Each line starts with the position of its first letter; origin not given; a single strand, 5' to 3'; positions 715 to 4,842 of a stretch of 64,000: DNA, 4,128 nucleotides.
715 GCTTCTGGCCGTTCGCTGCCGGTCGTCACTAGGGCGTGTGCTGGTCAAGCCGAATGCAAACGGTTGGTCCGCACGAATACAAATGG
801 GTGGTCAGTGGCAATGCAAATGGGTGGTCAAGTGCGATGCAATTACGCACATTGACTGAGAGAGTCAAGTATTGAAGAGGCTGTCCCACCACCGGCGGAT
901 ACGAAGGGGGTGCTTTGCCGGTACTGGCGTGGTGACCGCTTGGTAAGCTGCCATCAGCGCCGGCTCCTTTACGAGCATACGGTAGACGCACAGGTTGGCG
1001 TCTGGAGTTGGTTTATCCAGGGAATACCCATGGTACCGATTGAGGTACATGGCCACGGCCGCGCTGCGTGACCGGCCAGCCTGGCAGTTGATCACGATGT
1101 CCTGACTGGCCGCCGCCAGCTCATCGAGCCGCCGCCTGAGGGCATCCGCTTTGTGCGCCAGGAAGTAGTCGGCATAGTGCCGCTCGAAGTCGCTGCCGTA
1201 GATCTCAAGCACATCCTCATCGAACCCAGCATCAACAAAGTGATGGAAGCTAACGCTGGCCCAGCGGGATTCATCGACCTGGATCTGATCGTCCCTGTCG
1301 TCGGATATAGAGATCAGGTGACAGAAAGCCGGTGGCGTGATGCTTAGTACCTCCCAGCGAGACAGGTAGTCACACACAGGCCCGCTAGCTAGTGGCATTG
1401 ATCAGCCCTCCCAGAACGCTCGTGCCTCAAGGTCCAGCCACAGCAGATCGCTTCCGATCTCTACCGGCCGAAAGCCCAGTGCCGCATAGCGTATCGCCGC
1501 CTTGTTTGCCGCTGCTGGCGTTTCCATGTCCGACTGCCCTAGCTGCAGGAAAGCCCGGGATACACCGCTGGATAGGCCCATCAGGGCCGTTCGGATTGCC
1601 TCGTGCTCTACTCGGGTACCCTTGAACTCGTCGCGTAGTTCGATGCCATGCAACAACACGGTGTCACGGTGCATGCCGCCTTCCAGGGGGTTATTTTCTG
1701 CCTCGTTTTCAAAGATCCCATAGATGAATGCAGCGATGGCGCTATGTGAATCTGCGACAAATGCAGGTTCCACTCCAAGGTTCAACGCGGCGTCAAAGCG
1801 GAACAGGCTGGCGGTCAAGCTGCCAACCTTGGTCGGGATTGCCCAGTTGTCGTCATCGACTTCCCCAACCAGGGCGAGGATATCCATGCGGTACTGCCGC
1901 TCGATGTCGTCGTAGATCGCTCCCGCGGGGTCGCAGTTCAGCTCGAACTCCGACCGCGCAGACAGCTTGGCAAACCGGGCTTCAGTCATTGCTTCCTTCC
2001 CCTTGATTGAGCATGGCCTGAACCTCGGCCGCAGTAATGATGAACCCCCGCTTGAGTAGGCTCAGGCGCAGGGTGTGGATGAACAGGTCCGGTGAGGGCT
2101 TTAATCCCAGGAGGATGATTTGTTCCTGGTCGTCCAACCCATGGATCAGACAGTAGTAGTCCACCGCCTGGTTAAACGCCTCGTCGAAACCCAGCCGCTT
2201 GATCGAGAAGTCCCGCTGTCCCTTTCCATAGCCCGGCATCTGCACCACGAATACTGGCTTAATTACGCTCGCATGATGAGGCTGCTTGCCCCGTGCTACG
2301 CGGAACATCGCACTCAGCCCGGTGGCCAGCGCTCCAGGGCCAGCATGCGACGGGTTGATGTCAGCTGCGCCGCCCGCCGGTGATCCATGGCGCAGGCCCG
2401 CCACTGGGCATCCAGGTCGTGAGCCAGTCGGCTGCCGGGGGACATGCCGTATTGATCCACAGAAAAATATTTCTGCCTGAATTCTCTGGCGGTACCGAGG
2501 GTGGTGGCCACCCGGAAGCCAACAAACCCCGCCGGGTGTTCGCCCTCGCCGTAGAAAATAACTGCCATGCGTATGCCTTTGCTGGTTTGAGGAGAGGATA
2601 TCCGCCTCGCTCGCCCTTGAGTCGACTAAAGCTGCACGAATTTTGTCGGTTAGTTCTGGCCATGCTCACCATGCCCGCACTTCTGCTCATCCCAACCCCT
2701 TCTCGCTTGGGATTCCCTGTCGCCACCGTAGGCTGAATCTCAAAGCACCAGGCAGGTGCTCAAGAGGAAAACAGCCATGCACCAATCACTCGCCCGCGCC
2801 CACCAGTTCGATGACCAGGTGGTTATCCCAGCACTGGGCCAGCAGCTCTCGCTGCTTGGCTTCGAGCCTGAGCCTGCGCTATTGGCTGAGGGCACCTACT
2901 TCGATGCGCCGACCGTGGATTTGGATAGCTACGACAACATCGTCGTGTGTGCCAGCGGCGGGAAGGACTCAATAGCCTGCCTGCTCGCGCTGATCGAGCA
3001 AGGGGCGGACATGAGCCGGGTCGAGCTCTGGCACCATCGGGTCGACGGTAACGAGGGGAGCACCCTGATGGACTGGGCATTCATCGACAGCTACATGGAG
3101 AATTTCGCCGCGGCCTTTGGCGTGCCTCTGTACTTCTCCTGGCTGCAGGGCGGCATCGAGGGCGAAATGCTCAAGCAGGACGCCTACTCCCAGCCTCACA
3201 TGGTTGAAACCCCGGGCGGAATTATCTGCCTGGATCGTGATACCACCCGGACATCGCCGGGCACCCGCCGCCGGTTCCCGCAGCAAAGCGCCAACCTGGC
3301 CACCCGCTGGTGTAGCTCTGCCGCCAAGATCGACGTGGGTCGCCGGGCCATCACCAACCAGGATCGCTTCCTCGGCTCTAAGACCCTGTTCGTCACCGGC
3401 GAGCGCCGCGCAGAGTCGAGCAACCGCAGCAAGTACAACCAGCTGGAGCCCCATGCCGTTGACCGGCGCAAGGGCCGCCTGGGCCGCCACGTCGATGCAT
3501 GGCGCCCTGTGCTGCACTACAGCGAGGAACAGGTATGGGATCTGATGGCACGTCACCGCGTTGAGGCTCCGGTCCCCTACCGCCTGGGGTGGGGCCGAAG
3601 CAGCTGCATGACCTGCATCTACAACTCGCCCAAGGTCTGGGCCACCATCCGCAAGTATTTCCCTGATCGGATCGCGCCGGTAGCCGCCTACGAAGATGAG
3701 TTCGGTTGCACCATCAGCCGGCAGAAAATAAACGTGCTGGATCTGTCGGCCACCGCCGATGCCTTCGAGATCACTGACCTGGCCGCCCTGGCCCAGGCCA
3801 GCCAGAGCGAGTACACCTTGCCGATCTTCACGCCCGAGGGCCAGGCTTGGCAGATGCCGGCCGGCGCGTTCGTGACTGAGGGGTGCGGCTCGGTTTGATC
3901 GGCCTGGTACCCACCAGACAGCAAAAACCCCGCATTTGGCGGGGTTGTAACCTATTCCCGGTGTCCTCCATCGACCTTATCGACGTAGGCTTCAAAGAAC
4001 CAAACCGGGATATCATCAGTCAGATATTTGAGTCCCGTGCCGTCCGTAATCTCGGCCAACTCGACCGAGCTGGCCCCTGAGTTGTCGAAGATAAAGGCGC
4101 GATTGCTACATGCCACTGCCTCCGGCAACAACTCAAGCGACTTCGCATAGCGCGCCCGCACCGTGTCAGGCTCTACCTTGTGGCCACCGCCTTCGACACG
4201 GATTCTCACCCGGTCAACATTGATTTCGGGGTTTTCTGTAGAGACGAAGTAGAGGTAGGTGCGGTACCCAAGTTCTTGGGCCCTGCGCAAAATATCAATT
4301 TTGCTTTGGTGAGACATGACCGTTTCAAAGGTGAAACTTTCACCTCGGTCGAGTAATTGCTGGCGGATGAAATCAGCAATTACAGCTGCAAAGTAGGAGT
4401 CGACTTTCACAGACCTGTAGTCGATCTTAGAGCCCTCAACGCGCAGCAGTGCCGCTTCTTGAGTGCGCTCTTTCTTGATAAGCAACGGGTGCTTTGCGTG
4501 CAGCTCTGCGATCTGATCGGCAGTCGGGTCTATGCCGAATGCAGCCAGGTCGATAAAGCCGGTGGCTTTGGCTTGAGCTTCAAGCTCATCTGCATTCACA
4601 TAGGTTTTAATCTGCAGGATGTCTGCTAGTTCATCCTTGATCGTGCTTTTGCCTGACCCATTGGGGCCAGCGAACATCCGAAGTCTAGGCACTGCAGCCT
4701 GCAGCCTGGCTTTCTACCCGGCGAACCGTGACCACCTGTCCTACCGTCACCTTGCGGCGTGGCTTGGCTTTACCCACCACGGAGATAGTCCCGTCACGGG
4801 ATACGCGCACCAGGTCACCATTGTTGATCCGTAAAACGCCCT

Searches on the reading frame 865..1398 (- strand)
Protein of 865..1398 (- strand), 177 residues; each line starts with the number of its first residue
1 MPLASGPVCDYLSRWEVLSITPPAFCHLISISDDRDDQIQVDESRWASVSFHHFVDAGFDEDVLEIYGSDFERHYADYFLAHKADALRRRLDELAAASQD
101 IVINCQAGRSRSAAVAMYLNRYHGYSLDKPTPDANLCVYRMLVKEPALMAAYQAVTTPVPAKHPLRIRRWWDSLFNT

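Call 17: search_protein_families(library=pfam, proteins=[window:865-1398:-], max_evalue=0.01)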
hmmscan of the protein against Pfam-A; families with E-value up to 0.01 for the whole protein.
window:865-1398:- (177 aa): 2 families
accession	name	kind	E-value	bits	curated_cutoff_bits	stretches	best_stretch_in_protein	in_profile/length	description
PF00782.25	DSPc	-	5.1e-05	23.5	33.5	1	89-128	64-104/133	Dual specificity phosphatase, catalytic domain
PF13350.11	Y_phosphatase3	-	0.0084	16.5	22.2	1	69-126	101-156/240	Tyrosine phosphatase family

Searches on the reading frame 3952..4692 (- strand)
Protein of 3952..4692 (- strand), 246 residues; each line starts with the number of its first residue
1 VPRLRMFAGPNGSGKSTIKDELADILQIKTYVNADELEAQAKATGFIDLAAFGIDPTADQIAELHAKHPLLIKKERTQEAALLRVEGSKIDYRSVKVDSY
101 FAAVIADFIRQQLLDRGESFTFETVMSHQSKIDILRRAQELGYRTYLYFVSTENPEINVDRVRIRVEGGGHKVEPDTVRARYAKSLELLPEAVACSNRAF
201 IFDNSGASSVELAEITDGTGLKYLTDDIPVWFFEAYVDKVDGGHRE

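Call 17: search_protein_families(library=pfam, proteins=[window:3952-4692:-], max_evalue=0.01)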
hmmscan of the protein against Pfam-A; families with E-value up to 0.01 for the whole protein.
window:3952-4692:- (246 aa): 4 families
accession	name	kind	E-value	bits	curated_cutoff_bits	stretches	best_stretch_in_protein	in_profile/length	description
PF06414.18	Zeta_toxin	-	4.1e-08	33.3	22.3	1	92-187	70-168/199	Zeta toxin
PF13671.12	AAA_33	-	0.0034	18.1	27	0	6-174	3-127/143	AAA domain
PF13304.12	AAA_21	-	0.0054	17.3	27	0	7-41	4-38/304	AAA domain, putative AbiEii toxin, Type IV TA system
PF13555.12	AAA_29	-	0.0068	16.6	27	0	6-26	26-46/61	P-loop containing region of AAA domain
